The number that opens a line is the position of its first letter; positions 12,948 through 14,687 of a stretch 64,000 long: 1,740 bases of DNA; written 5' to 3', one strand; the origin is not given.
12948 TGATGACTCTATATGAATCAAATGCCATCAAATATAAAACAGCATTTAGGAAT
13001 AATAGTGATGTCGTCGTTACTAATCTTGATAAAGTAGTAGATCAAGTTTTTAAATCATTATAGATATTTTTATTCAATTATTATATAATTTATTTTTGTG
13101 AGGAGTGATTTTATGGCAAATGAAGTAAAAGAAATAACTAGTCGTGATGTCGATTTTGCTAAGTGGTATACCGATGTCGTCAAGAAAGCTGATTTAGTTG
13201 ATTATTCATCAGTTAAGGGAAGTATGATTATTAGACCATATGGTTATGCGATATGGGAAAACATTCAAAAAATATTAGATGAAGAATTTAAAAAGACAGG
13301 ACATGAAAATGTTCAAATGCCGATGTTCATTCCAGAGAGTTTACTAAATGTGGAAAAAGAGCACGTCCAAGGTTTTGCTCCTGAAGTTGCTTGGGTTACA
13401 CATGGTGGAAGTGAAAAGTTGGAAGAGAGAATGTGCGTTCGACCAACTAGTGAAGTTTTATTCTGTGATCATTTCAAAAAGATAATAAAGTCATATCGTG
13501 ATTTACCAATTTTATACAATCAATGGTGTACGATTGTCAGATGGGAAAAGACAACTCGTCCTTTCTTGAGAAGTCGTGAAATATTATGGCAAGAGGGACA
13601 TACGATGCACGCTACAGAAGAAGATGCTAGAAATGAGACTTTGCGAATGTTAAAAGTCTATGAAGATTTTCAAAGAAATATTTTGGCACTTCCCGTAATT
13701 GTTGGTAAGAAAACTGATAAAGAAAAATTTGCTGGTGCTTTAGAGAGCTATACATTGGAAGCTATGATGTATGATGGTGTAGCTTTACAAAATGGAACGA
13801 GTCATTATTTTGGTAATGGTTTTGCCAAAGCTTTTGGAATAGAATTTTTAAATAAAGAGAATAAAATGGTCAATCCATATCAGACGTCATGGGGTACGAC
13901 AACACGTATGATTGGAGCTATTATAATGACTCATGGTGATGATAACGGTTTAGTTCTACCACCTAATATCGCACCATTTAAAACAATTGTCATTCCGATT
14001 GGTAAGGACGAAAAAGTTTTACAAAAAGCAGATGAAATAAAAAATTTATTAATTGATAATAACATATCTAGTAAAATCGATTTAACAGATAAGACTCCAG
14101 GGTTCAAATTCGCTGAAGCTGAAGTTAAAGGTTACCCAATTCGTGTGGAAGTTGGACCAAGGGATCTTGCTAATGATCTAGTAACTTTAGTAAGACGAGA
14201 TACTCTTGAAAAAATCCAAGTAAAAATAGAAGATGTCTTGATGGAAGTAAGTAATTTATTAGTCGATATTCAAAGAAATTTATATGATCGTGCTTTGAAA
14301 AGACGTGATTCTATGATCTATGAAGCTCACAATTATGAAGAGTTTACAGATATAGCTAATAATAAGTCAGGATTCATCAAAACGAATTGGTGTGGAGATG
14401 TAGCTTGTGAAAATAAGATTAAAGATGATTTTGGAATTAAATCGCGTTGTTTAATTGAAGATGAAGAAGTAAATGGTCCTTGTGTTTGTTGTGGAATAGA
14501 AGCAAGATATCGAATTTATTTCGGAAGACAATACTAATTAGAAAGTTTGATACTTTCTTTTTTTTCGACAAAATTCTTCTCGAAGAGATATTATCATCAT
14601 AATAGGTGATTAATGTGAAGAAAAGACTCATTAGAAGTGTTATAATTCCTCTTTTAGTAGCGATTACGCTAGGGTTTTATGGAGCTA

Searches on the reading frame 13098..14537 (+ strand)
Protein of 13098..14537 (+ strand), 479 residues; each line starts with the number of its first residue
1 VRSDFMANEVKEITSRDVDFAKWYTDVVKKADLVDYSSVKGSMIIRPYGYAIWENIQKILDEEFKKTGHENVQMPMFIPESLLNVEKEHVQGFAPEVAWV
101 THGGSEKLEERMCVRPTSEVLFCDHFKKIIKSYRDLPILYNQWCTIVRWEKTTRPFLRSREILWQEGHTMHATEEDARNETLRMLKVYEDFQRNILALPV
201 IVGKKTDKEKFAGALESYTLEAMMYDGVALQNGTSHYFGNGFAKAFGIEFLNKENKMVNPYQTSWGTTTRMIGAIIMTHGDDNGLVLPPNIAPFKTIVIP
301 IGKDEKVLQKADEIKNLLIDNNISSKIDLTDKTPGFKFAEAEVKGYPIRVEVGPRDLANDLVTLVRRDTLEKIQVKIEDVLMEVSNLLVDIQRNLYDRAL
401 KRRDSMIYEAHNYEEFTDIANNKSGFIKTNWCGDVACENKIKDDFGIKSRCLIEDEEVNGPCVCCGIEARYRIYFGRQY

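Call 101: search_protein_families(library=pfam, proteins=[window:13098-14537:+], max_evalue=0.00001)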
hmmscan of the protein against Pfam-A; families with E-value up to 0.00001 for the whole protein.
window:13098-14537:+ (479 aa): 3 families
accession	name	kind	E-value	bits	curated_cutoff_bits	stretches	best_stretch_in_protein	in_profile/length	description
PF00587.30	tRNA-synt_2b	-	2.1e-22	80.5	29.3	1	107-276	6-176/179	tRNA synthetase class II core domain (G, H, P, S and T)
PF03129.25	HGTP_anticodon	-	4.4e-21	75.3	21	1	297-386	3-93/94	Anticodon binding domain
PF09180.16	ProRS-C_1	-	9.9e-19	67.7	31.5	1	413-479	1-71/71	Prolyl-tRNA synthetase, C-terminal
